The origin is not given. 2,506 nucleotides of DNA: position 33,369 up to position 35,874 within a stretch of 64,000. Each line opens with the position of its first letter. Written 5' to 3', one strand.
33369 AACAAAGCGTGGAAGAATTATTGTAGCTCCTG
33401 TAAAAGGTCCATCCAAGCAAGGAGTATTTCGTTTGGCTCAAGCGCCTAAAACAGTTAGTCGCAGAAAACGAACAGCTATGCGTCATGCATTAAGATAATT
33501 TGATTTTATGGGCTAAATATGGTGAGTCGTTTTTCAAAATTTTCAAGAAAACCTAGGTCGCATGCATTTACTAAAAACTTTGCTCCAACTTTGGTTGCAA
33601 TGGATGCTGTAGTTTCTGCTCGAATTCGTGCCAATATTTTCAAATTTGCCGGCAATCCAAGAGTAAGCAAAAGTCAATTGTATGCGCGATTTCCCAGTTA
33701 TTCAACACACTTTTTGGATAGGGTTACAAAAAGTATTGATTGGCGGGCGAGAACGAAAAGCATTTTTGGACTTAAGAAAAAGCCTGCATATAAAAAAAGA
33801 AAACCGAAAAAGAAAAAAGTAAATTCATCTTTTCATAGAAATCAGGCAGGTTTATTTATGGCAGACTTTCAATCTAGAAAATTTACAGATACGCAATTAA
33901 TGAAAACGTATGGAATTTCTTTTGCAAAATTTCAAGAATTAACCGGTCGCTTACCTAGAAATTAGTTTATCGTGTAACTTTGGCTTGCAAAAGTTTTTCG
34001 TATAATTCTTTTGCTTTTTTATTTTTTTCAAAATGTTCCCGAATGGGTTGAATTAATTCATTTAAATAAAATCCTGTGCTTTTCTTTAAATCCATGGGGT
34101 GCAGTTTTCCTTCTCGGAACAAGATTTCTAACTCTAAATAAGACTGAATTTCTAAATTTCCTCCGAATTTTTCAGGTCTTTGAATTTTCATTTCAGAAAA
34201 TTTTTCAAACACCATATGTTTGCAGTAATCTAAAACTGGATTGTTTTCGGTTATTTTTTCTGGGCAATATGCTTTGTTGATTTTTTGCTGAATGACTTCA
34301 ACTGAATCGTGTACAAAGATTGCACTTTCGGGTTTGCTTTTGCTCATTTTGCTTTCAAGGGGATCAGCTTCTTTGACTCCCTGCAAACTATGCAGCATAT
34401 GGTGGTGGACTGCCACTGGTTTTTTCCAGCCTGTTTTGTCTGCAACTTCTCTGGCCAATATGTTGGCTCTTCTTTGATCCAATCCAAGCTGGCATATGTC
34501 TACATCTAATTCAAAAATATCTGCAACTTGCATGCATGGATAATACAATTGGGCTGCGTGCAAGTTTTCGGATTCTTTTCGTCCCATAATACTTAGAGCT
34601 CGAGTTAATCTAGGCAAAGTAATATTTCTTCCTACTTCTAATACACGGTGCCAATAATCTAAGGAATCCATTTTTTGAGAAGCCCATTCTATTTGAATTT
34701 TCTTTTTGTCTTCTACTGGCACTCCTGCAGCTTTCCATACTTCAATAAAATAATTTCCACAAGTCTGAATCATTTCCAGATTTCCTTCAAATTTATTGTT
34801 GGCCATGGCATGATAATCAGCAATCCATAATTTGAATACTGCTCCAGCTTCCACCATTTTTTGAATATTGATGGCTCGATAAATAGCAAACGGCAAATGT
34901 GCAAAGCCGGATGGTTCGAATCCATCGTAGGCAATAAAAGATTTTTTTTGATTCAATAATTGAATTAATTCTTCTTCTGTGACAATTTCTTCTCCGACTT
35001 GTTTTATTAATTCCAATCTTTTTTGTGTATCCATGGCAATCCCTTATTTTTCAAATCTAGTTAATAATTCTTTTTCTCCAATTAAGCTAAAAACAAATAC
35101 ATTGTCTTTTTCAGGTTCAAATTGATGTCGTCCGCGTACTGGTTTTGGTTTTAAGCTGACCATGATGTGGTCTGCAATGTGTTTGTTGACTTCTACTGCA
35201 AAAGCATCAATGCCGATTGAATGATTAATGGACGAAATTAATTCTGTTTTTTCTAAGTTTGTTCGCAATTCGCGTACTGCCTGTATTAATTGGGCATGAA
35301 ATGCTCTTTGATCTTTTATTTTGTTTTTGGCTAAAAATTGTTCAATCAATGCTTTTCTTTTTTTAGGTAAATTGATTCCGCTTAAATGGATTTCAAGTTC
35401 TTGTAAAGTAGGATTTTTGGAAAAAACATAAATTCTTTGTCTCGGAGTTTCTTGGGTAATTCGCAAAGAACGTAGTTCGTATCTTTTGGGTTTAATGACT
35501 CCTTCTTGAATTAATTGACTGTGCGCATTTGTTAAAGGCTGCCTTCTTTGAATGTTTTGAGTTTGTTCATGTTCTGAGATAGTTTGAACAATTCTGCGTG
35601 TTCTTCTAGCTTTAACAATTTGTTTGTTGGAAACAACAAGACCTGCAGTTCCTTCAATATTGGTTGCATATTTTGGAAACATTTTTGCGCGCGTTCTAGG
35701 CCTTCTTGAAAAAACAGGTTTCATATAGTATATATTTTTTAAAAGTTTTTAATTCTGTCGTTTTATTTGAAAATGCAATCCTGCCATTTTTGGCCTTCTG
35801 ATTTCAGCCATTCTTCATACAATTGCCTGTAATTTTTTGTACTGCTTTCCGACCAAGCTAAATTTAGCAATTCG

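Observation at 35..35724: Expanded family of small, very basic proteins with repeated LuxR/sigma70-region-4-like HTH segments, and a second paralog pair with a shared C-terminal motif, interspersed among housekeeping genes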

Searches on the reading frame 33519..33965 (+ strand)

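Call 4: search_protein_families(library=pfam, proteins=[window:33519-33965:+], max_evalue=1)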
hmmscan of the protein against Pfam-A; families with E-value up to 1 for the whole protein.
window:33519-33965:+ (148 aa): 1 family
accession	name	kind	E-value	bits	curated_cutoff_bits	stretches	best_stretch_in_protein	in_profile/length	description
PF18732.6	HEPN_AbiA_CTD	-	0.058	13.8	27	1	50-95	25-65/132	HEPN like, Abia C-terminal domain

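Call 74: search_protein_families(library=phrogs, proteins=[window:33519-33965:+], max_evalue=0.05)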
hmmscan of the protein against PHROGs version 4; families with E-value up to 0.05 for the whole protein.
window:33519-33965:+ (148 aa): 0 families

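Call 75: search_protein_families(library=ncbifam, proteins=[window:33519-33965:+], max_evalue=0.05)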
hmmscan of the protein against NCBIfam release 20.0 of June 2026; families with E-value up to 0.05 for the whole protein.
window:33519-33965:+ (148 aa): 0 families

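Call 101: search_protein_families(library=padloc, proteins=[window:33519-33965:+], max_evalue=0.01)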
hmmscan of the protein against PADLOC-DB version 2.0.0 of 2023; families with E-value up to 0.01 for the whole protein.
window:33519-33965:+ (148 aa): 0 families

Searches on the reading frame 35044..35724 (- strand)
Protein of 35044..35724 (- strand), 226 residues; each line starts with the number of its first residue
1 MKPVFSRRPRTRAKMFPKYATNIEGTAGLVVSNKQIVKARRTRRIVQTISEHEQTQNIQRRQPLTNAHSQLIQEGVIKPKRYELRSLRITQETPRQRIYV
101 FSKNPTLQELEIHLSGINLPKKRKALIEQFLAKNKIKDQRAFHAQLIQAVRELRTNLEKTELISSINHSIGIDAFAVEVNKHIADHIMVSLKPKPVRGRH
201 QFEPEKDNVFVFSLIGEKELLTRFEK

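Call 9: search_protein_families(library=pfam, proteins=[window:35044-35724:-], max_evalue=0.01)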
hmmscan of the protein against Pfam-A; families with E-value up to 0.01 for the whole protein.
window:35044-35724:- (226 aa): 1 family
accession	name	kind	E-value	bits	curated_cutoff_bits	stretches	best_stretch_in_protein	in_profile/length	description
PF09516.16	RE_CfrBI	-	0.0025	17.6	25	1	114-187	181-252/257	CfrBI restriction endonuclease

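Call 74: search_protein_families(library=phrogs, proteins=[window:35044-35724:-], max_evalue=0.05)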
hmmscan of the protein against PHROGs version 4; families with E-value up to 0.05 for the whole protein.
window:35044-35724:- (226 aa): 0 families

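Call 75: search_protein_families(library=ncbifam, proteins=[window:35044-35724:-], max_evalue=0.05)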
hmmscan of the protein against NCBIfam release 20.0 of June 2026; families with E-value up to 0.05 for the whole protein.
window:35044-35724:- (226 aa): 1 family
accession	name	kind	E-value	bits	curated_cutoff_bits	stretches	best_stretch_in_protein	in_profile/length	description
NF010777.0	PRK14180.1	equivalog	0.019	14.4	544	1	89-176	38-122/282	bifunctional 5,10-methylene-tetrahydrofolate dehydrogenase/ 5,10-methylene-tetrahydrofolate cyclohydrolase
